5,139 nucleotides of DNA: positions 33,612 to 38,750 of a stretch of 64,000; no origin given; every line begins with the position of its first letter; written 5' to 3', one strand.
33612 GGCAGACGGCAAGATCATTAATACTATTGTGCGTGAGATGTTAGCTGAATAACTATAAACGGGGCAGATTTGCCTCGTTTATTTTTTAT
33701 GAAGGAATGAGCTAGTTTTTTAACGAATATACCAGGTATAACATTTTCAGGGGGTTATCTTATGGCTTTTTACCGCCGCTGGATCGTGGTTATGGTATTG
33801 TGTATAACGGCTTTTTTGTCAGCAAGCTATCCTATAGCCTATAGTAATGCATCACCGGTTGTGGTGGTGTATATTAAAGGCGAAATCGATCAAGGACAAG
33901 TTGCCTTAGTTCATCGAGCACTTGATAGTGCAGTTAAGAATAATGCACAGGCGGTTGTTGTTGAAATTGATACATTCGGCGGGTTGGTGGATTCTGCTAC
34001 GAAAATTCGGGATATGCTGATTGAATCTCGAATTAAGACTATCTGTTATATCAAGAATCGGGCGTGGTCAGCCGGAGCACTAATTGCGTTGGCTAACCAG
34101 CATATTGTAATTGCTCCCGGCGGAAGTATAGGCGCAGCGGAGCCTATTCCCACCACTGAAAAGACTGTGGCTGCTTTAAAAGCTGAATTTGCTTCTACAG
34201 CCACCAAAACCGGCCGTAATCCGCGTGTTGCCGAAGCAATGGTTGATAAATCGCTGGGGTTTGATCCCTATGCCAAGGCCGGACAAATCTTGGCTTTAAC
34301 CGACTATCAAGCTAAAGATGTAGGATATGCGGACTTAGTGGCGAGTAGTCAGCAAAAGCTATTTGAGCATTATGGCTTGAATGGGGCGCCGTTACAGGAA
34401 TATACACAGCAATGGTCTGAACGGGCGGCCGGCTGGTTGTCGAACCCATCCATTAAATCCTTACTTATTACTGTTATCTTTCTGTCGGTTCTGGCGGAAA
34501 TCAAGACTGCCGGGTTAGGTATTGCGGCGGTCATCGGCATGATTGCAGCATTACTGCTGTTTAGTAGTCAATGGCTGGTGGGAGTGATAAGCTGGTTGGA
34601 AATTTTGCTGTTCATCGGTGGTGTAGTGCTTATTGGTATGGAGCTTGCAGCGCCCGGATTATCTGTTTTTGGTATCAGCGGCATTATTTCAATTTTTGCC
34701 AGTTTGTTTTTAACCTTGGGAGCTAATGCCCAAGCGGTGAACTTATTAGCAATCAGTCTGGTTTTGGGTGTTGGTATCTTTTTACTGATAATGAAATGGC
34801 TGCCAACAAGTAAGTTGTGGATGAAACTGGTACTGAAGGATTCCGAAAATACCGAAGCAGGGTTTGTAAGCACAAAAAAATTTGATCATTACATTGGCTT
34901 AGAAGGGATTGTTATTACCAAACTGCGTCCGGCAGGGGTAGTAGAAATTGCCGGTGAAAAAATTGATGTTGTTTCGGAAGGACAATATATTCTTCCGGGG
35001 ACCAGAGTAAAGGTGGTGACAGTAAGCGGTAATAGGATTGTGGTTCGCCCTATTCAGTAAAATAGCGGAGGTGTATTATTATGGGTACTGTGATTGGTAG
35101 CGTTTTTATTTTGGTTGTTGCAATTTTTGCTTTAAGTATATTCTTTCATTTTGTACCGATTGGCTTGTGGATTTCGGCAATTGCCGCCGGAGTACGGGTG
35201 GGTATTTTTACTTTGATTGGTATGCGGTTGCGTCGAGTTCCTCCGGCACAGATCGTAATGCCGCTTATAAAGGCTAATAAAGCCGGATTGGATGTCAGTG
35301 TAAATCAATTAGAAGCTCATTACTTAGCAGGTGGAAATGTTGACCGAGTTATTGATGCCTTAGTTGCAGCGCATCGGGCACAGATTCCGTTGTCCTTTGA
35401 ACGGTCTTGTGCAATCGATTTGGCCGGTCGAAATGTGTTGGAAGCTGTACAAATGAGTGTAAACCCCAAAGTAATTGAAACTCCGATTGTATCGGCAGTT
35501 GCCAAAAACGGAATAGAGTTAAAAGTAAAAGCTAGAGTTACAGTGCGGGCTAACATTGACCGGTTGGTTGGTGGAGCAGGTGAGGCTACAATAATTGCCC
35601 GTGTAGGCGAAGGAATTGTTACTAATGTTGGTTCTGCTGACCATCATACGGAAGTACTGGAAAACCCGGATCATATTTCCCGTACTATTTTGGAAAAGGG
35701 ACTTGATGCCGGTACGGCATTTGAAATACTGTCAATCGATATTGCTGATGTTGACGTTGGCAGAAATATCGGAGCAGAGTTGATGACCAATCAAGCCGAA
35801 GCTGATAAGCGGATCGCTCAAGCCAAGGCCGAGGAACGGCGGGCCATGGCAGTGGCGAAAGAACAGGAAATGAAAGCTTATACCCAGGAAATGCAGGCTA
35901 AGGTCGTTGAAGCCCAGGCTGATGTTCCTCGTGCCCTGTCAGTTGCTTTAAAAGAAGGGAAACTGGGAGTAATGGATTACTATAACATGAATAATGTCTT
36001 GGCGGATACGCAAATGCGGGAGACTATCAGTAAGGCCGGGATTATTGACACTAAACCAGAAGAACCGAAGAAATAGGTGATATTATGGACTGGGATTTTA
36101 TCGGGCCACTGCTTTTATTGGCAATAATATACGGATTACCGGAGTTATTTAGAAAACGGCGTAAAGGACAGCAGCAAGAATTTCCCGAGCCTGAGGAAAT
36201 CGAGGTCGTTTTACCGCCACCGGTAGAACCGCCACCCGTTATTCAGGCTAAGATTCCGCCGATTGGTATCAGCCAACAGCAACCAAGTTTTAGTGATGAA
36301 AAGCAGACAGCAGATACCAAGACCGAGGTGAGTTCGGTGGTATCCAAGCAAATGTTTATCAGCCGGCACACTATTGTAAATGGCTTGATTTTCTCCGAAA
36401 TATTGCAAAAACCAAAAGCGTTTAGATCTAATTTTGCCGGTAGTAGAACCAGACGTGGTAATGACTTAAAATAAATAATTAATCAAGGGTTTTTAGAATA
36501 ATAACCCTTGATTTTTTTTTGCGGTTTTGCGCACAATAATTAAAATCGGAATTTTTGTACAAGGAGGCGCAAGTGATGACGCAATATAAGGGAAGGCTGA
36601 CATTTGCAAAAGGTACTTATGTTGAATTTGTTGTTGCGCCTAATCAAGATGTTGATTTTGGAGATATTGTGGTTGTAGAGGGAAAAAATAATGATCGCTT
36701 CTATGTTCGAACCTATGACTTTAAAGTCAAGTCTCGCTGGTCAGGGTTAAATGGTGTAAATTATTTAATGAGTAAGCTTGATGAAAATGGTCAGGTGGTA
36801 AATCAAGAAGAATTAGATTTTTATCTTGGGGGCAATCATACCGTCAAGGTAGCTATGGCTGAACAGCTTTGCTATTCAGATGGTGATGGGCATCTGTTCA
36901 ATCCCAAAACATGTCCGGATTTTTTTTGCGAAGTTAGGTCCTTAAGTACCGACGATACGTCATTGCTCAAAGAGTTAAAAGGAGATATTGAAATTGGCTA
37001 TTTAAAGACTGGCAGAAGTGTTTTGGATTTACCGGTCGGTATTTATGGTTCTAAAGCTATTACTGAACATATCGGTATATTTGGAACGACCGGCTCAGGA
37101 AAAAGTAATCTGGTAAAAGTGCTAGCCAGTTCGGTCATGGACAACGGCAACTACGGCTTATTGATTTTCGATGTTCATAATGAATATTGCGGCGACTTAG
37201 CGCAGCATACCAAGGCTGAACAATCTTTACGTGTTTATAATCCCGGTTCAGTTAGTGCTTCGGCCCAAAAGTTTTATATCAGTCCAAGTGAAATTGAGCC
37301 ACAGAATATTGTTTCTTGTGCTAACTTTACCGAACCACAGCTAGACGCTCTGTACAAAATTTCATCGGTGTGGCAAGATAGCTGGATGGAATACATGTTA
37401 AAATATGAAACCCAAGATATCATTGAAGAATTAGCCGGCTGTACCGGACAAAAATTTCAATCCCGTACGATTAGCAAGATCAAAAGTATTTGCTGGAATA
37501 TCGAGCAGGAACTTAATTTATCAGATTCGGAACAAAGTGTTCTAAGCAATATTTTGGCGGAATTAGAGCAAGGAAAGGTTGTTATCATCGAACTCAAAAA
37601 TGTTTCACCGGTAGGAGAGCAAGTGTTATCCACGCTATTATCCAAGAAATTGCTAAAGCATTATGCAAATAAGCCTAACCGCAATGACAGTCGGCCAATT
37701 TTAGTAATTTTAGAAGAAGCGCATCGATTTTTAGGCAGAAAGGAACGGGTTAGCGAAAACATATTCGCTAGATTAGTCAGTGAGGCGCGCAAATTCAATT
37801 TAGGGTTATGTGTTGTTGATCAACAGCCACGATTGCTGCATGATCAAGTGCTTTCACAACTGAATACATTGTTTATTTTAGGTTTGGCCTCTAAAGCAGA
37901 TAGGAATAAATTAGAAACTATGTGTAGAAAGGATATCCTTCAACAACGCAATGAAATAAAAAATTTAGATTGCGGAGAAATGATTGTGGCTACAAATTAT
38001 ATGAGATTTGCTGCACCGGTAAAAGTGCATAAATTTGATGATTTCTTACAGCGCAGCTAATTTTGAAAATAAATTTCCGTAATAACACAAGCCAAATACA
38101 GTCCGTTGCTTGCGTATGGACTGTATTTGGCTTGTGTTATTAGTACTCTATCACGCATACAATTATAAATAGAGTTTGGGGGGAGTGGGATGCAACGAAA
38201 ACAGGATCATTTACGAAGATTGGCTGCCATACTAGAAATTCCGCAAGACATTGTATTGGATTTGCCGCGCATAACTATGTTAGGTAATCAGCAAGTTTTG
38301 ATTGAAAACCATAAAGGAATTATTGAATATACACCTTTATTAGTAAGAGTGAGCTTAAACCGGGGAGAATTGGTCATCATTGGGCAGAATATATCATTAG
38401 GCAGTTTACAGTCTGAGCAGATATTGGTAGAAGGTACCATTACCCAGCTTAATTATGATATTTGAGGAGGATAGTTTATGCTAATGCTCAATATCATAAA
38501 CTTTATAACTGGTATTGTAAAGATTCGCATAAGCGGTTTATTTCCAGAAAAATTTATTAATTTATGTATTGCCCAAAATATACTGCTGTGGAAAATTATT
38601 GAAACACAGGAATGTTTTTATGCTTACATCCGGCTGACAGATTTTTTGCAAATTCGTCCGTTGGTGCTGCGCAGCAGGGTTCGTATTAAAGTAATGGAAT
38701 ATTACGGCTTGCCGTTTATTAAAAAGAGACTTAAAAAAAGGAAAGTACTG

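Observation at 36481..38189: Standalone HerA/FtsK-like (DUF87) ATPase inserted as its own transcription unit between floA-yqfB and the sporulation genes yqfCD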

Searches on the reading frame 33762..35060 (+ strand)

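Call 3: search_protein_families(library=pfam, proteins=[window:33762-35060:+], max_evalue=0.01)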
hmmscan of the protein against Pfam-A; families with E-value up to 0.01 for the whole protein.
window:33762-35060:+ (432 aa): 5 families
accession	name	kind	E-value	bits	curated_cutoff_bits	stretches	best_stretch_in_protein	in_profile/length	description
PF25145.1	NfeD1b_N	-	1e-43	149.6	40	1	33-212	2-187/189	NfeD1b, N-terminal domain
PF24961.1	NfeD_membrane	-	3.6e-18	66.2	26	1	231-344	2-118/119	NfeD integral membrane domain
PF01957.25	NfeD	-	5.6e-15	55.7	29.1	1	375-430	2-57/57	NfeD-like C-terminal, partner-binding domain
PF01972.22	SDH_protease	-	4.2e-06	26.4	31.3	1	50-129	81-158/286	ClpP-like SDH-type serine proteinase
PF00574.28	CLP_protease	-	0.0012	19.2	20.2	1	35-113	18-97/182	Clp protease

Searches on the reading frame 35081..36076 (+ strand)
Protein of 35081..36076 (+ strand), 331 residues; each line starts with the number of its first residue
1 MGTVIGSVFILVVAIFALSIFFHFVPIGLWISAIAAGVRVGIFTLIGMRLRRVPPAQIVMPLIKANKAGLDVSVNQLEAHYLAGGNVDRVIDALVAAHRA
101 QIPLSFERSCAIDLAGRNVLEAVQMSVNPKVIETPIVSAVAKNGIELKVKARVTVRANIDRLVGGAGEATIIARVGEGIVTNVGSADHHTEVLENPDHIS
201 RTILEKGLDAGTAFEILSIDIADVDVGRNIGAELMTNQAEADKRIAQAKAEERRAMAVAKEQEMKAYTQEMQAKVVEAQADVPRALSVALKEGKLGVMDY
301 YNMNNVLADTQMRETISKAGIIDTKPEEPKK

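Call 3: search_protein_families(library=pfam, proteins=[window:35081-36076:+], max_evalue=0.01)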
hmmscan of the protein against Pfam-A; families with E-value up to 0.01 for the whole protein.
window:35081-36076:+ (331 aa): 2 families
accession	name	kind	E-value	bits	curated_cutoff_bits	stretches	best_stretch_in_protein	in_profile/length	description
PF12127.13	FloA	-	7.7e-163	541.4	34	1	8-319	2-313/314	Flotillin-like protein FloA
PF02403.27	Seryl_tRNA_N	-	0.0022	18.7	28.2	1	193-285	8-100/108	Seryl-tRNA synthetase N-terminal domain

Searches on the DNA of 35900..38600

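Call 68: search_rna_families(source=window, start=35900, end=38600, threshold=evalue, max_evalue=1)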
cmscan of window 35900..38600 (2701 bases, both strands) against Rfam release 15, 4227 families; matches with E-value up to 1: 5.
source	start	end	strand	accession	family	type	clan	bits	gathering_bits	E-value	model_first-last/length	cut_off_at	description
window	38080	38144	+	RF03523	mir-4703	Gene; miRNA;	-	50.1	88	4.4e-09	1-61/61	no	mir-4703 microRNA precursor family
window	38078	38142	-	RF03523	mir-4703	Gene; miRNA;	-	44.9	88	1.2e-07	1-61/61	no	mir-4703 microRNA precursor family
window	38080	38142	+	RF04120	MIR5998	Gene; miRNA;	-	30.2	180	0.00068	1-173/173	no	MIR5998 microRNA precursor family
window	38080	38142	+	RF03284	mir-4637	Gene; miRNA;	-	25.7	89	0.053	1-84/84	no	mir-4637 microRNA precursor family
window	38085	38137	-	RF04120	MIR5998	Gene; miRNA;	-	22.6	180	0.068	1-173/173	no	MIR5998 microRNA precursor family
